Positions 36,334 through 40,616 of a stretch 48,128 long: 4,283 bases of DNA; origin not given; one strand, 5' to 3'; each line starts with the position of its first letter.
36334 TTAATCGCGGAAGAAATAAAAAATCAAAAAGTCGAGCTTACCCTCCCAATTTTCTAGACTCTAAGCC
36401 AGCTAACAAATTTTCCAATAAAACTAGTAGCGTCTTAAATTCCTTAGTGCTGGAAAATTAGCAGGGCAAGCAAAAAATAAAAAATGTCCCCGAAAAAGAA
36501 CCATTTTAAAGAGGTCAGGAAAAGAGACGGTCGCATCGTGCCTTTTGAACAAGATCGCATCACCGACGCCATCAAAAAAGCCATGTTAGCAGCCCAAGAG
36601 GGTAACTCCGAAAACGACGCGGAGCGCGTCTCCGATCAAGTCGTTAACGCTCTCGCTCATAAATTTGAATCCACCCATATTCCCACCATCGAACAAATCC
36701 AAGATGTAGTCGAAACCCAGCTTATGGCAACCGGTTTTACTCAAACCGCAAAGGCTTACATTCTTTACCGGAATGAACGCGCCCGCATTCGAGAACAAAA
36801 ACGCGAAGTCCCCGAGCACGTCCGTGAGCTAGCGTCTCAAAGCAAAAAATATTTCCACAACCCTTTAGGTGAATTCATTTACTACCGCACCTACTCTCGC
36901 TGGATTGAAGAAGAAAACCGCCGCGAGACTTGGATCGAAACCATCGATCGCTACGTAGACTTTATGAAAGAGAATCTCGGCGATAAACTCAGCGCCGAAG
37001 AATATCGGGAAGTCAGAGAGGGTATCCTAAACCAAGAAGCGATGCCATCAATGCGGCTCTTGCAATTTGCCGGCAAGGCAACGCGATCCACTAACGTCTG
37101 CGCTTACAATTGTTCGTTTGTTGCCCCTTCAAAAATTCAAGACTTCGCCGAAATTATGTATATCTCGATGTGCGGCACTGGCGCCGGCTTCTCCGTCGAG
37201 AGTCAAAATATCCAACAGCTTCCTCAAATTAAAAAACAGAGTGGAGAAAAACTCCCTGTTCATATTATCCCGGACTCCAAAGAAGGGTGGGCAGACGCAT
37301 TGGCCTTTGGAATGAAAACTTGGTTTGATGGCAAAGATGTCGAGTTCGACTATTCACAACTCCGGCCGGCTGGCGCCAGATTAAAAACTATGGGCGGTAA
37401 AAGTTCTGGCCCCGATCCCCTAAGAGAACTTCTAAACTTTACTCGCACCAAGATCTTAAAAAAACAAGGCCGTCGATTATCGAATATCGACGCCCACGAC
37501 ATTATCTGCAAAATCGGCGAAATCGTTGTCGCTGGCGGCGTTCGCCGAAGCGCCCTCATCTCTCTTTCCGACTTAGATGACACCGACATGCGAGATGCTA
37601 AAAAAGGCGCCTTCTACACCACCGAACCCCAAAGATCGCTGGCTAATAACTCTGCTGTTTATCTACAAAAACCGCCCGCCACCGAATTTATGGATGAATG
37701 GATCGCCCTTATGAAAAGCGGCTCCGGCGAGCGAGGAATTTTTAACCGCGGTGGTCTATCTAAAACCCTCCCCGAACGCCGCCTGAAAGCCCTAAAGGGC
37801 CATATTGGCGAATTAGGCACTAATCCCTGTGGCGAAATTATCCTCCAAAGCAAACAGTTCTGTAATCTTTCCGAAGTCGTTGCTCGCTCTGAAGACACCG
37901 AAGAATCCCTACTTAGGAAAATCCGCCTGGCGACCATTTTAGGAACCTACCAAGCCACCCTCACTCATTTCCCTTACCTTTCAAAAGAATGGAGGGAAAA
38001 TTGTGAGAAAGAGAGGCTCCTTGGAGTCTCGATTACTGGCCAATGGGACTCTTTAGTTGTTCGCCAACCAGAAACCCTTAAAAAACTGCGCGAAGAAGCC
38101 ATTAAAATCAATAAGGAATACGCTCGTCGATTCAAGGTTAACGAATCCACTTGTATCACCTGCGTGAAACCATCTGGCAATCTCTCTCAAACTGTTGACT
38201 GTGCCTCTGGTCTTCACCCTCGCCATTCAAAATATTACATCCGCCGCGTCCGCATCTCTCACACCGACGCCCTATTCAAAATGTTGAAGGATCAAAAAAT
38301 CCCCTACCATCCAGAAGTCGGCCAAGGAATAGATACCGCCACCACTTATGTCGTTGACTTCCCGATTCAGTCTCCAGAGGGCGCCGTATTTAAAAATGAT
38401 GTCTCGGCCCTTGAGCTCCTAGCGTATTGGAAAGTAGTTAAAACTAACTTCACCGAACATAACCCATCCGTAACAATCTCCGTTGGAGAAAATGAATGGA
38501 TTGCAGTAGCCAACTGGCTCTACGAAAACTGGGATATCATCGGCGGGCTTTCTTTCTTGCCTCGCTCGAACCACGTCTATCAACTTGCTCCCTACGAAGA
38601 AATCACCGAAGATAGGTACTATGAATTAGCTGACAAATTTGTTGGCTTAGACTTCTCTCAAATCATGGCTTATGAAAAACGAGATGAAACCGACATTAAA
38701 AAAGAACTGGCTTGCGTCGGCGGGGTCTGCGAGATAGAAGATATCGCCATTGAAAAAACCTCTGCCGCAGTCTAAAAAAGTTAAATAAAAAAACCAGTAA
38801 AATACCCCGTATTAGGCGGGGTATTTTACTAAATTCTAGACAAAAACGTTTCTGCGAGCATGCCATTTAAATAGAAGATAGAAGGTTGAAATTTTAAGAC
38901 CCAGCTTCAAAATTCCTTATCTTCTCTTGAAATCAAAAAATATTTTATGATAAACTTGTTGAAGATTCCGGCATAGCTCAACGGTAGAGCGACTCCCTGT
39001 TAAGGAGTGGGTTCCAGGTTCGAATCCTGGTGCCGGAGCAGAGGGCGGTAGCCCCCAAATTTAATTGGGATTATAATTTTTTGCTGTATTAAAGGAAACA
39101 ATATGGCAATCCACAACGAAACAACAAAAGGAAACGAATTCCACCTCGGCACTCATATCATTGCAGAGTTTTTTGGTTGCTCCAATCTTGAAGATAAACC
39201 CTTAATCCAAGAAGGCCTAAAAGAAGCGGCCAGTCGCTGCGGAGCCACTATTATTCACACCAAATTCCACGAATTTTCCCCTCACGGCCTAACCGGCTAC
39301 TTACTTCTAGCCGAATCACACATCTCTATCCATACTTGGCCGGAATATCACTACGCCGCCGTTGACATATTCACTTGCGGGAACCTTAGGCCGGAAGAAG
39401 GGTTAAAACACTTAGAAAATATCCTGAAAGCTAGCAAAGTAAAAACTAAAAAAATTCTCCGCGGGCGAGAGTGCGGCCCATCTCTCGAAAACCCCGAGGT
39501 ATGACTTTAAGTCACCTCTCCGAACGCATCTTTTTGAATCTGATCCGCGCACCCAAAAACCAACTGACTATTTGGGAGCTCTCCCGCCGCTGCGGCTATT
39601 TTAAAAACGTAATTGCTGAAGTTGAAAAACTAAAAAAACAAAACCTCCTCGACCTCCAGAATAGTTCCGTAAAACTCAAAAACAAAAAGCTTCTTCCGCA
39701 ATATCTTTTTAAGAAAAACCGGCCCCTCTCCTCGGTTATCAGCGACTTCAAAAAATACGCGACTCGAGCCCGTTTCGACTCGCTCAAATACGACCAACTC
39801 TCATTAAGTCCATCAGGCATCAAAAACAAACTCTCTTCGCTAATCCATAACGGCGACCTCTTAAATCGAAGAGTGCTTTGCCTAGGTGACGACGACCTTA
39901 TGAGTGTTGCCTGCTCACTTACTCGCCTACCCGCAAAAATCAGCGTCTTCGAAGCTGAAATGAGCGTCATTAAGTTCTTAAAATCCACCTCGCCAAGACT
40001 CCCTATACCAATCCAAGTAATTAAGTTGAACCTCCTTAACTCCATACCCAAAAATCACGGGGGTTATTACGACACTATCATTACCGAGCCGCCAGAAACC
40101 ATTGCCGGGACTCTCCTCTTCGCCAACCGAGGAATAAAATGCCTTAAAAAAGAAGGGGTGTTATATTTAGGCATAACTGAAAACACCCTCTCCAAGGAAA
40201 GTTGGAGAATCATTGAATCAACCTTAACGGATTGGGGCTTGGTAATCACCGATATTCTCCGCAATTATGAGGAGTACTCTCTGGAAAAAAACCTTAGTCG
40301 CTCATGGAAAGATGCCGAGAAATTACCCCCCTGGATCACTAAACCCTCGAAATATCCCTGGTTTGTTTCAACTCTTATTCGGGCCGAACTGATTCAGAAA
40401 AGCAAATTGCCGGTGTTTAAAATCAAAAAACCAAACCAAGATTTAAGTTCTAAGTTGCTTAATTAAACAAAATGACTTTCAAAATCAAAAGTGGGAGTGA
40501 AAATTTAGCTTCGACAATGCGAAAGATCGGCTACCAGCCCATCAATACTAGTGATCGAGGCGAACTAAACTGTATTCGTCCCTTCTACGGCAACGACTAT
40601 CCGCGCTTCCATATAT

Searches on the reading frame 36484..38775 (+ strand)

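Call 16: search_protein_families(library=pfam, proteins=[window:36484-38775:+], max_evalue=0.00001)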
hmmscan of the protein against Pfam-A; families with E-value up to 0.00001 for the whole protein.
window:36484-38775:+ (763 aa): 3 families
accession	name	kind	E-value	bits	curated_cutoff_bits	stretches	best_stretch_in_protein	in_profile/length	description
PF03477.21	ATP-cone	-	1.1e-24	87.2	25.8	1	10-100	2-87/88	ATP cone domain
PF17975.6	RNR_Alpha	-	1.1e-13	51.9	26.4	1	112-186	5-77/101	Ribonucleotide reductase alpha domain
PF21995.1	RNR-II_ins_dom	-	3.3e-08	34.2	27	1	259-318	36-101/107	B12-dependent ribonucleotide reductase, insertion domain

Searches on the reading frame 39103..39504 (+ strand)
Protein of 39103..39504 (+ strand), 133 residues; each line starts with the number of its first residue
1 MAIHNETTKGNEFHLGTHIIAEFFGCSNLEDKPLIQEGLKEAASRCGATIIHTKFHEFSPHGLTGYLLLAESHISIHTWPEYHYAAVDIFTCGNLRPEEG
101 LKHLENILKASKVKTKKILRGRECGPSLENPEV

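Call 16: search_protein_families(library=pfam, proteins=[window:39103-39504:+], max_evalue=0.00001)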
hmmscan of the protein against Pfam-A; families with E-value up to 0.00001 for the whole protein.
window:39103-39504:+ (133 aa): 1 family
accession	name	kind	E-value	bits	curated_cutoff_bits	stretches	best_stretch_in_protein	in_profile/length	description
PF02675.21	AdoMet_dc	-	4.6e-36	123.8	25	1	18-121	1-107/107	S-adenosylmethionine decarboxylase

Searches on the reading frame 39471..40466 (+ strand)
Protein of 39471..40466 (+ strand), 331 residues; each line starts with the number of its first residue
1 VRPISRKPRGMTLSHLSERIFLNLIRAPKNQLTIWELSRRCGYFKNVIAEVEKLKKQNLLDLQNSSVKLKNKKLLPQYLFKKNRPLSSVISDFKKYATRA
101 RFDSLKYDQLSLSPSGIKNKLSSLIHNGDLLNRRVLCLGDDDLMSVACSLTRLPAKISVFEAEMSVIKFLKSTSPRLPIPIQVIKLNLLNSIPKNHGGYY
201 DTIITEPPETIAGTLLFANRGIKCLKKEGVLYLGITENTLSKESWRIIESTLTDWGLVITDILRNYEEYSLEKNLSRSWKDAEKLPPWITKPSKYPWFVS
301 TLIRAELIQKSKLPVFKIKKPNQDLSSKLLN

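Call 16: search_protein_families(library=pfam, proteins=[window:39471-40466:+], max_evalue=0.00001)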
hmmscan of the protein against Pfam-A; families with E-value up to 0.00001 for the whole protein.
window:39471-40466:+ (331 aa): 1 family
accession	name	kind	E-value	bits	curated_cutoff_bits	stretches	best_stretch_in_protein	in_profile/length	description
PF01861.22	BpsA_C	-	6.5e-44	150.4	27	1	92-312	5-223/243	Branched-chain polyamine synthase A C-terminal domain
